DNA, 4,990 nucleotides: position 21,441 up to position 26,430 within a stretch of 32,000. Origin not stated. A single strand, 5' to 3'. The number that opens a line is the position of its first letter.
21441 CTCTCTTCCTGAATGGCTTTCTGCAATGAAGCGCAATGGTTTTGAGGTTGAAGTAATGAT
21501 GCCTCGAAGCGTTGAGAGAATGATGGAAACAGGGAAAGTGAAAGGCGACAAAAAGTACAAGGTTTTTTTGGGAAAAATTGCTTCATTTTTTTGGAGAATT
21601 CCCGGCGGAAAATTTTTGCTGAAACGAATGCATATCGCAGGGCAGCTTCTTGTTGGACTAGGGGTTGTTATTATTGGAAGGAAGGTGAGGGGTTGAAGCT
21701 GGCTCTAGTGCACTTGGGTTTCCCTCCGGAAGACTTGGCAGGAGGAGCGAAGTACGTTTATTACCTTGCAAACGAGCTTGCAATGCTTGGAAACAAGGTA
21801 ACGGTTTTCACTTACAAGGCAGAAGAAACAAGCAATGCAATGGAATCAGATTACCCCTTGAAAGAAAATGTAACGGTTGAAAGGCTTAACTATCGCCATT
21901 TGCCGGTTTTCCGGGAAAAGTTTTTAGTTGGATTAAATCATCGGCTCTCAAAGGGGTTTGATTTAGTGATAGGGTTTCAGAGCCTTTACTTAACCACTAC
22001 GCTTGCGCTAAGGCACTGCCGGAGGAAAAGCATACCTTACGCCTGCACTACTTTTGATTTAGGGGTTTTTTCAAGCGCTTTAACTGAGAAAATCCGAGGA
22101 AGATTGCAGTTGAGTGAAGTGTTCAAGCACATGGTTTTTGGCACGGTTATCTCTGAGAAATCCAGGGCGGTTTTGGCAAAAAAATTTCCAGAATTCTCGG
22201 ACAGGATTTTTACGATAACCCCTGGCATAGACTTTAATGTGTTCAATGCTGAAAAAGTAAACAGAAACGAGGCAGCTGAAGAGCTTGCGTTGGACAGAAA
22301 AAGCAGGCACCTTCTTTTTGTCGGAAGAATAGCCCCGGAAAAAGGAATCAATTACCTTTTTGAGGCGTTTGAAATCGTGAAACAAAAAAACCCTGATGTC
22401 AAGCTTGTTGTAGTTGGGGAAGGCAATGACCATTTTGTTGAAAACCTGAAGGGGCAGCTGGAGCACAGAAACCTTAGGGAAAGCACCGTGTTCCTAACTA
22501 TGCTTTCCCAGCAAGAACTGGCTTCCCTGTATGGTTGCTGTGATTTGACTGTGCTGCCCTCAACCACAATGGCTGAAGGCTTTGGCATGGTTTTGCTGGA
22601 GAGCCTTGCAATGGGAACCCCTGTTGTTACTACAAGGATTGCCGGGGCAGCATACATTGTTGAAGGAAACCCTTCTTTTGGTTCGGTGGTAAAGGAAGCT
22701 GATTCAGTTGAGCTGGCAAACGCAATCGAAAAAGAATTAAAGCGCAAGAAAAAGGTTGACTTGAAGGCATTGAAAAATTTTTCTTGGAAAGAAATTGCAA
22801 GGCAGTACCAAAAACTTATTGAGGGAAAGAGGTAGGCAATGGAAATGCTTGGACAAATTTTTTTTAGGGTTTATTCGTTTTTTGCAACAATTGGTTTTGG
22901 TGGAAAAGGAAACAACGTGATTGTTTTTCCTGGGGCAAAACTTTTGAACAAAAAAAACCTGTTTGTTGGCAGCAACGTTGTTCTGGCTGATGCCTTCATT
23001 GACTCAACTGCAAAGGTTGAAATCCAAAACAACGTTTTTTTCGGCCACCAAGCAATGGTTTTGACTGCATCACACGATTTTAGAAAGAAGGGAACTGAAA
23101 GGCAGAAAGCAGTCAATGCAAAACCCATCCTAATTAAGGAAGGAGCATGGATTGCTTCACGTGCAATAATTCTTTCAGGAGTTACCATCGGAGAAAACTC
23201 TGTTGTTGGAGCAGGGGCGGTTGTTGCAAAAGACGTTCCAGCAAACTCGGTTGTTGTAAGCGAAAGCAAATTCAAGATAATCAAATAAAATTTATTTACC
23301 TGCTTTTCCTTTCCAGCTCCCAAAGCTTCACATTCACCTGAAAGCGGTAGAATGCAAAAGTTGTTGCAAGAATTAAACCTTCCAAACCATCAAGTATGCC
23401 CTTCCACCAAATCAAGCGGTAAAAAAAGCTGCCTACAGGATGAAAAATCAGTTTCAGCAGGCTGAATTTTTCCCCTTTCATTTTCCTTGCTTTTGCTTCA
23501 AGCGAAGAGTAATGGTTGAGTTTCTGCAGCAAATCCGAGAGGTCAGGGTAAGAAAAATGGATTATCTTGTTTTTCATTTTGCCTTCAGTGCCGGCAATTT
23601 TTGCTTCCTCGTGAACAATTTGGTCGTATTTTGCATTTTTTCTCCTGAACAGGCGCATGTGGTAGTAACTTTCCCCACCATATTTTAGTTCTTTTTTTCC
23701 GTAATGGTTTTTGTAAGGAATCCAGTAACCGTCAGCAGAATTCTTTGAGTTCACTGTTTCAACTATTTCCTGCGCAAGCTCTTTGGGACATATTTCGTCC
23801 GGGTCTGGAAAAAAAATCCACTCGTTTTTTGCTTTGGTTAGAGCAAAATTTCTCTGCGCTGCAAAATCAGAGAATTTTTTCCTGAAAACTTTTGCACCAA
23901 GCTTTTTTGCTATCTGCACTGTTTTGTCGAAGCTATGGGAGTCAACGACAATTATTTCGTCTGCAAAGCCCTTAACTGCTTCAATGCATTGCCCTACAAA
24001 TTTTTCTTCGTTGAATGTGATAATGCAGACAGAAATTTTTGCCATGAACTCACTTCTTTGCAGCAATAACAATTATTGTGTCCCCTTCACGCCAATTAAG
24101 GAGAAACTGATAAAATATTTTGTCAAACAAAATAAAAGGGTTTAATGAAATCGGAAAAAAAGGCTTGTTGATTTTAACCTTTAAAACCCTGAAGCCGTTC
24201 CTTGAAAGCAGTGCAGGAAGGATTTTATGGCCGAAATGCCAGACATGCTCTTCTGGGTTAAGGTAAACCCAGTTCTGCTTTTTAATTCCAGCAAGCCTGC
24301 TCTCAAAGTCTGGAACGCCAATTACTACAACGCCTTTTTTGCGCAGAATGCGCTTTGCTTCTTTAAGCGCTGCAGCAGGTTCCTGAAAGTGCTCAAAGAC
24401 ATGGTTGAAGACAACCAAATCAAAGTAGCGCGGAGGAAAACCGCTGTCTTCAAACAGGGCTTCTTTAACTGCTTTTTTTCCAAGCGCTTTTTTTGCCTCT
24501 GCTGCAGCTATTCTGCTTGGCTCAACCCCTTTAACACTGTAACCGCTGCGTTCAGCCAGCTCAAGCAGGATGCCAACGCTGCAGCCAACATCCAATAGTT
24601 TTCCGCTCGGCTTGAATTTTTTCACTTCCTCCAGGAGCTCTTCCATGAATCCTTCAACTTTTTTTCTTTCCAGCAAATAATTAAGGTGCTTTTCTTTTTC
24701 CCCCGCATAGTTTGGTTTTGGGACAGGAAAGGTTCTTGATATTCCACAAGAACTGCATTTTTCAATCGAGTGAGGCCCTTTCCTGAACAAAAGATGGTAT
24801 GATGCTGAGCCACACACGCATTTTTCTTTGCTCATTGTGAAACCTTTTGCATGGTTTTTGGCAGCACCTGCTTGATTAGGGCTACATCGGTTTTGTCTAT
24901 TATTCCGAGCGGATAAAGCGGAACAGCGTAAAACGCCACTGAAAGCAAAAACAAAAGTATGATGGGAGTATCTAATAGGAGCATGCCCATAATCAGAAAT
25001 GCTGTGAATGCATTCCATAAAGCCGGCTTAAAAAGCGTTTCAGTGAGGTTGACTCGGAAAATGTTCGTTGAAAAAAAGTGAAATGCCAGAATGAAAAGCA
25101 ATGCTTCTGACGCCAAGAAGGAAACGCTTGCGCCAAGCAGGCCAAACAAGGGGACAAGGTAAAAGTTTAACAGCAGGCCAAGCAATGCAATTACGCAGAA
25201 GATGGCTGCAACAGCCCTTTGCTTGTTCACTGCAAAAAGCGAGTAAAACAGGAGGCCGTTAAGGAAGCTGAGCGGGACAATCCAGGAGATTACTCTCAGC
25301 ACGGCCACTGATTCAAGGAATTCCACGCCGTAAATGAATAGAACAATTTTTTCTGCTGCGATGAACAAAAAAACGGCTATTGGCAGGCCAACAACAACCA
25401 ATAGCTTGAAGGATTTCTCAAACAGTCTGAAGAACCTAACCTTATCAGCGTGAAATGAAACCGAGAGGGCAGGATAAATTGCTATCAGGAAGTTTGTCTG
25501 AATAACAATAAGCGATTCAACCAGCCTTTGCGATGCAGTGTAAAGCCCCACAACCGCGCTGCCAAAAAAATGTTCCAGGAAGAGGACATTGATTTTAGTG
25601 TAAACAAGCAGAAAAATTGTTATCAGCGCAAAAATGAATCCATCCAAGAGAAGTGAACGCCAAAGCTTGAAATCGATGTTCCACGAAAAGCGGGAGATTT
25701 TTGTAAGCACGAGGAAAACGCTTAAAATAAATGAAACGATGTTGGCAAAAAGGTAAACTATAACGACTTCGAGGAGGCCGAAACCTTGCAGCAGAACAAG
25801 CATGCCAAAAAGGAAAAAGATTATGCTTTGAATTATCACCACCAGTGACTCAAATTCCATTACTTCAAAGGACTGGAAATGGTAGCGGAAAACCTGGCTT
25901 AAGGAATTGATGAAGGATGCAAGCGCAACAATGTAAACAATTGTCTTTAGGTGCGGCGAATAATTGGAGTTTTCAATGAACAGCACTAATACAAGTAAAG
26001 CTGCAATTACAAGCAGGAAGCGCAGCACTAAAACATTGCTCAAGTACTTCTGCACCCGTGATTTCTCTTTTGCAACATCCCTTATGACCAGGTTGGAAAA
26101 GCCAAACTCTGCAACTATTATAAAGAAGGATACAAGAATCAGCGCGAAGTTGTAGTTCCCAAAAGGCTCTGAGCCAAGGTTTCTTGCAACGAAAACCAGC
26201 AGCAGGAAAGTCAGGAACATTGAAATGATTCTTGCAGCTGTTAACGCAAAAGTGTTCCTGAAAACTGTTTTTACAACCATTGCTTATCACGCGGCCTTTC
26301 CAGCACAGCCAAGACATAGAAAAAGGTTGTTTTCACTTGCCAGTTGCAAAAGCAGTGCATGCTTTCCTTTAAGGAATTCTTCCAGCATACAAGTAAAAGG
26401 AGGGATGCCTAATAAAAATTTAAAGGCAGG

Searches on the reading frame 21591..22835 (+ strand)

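Call 56: search_protein_families(library=pfam, proteins=[window:21591-22835:+], max_evalue=0.001)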
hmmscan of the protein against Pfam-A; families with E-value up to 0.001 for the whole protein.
window:21591-22835:+ (414 aa): 5 families
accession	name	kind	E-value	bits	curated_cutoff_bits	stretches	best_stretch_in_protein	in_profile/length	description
PF00534.26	Glycos_transf_1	-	9.8e-36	123.3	26.4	1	225-388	2-161/172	Glycosyl transferases group 1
PF13692.12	Glyco_trans_1_4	-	1.1e-30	107.2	27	1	239-381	2-138/142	Glycosyl transferases group 1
PF20706.3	GT4-conflict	-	4.2e-14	52.8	26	1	184-368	154-335/385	Family 4 Glycosyltransferase in conflict systems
PF13439.12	Glyco_transf_4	-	5.6e-09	36.7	28.5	1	51-215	3-168/170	Glycosyltransferase Family 4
PF13579.12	Glyco_trans_4_4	-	5.4e-07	30.5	29.7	1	51-162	2-108/158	Glycosyl transferase 4-like domain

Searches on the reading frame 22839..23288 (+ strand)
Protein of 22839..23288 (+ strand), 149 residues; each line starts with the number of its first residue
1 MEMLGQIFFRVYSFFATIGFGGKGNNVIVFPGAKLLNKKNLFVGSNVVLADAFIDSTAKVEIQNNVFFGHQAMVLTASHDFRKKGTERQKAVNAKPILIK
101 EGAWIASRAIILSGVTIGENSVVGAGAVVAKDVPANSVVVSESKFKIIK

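Call 56: search_protein_families(library=pfam, proteins=[window:22839-23288:+], max_evalue=0.001)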
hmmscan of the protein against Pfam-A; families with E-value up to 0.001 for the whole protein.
window:22839-23288:+ (149 aa): 3 families
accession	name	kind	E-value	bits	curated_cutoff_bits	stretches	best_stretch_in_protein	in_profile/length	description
PF00132.30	Hexapep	-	1.5e-12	47.1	27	1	98-131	3-36/36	Bacterial transferase hexapeptide (six repeats)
PF14602.12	Hexapep_2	-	6e-05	23.1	27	1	107-129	12-32/34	Hexapeptide repeat of succinyl-transferase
PF25084.1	LbH_EIF2B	-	0.00046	20.6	54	0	101-133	66-97/105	EIF2B subunit epsilon LbH domain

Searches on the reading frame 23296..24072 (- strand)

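Call 57: search_protein_families(library=pfam, proteins=[window:23296-24072:-], max_evalue=0.001)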
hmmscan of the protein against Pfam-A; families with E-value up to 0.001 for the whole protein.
window:23296-24072:- (258 aa): 2 families
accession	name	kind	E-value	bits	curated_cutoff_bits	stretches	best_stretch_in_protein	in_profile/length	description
PF00535.33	Glycos_transf_2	-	2e-22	80.3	23.3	1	14-154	1-151/168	Glycosyl transferase family 2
PF13704.12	Glyco_tranf_2_4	-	0.0001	23.2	27.5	1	21-94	2-83/98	Glycosyl transferase family 2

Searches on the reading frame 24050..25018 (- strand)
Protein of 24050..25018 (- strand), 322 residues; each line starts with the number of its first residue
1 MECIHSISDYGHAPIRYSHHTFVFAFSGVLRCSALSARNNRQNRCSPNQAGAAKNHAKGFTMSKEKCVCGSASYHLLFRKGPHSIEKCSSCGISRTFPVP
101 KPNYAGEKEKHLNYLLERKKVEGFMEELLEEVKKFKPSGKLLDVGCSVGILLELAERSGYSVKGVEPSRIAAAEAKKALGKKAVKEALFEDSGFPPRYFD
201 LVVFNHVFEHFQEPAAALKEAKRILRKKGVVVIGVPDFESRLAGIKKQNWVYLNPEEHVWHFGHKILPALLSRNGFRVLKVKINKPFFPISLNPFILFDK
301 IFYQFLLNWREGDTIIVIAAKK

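Call 57: search_protein_families(library=pfam, proteins=[window:24050-25018:-], max_evalue=0.001)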
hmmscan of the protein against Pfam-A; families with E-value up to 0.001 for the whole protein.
window:24050-25018:- (322 aa): 7 families
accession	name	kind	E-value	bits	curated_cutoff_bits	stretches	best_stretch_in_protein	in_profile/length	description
PF13489.12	Methyltransf_23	-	1.3e-27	97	27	1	122-280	6-163/164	Methyltransferase domain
PF08241.18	Methyltransf_11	-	3e-19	69.9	21.2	1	142-233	1-95/95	Methyltransferase domain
PF13649.12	Methyltransf_25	-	1.2e-11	45.6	27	1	142-229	2-97/97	Methyltransferase domain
PF08242.18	Methyltransf_12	-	7.5e-11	43.1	30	1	142-231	1-98/98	Methyltransferase domain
PF13847.12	Methyltransf_31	-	8.1e-09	35.8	27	1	138-248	4-124/145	Methyltransferase domain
PF07021.18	MetW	-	9.8e-08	32.3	21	1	135-238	11-112/193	Methionine biosynthesis protein MetW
PF05175.20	MTS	-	0.00023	21.3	23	1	128-233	23-138/170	Methyltransferase small domain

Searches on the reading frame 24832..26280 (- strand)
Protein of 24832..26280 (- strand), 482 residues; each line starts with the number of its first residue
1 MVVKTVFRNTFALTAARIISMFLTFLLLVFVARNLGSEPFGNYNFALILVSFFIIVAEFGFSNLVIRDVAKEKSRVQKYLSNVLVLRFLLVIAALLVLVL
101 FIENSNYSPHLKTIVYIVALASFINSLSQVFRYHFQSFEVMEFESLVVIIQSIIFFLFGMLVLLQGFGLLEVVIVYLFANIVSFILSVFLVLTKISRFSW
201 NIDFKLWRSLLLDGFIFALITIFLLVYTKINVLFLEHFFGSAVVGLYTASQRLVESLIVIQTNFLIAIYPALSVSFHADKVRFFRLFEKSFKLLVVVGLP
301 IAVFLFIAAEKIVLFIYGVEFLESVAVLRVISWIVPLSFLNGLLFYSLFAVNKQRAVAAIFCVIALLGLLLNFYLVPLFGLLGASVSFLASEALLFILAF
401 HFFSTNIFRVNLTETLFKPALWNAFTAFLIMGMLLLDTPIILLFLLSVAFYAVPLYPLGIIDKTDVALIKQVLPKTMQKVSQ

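Call 57: search_protein_families(library=pfam, proteins=[window:24832-26280:-], max_evalue=0.001)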
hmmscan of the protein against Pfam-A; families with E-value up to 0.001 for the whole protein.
window:24832-26280:- (482 aa): 2 families
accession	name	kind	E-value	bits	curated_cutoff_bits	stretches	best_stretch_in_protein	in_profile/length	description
PF01943.22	Polysacc_synt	-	2.9e-29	102.8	28.2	1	7-273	2-271/274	Polysaccharide biosynthesis protein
PF13440.11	Polysacc_synt_3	-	2.5e-23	83.2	23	1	31-325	2-292/293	Polysaccharide biosynthesis protein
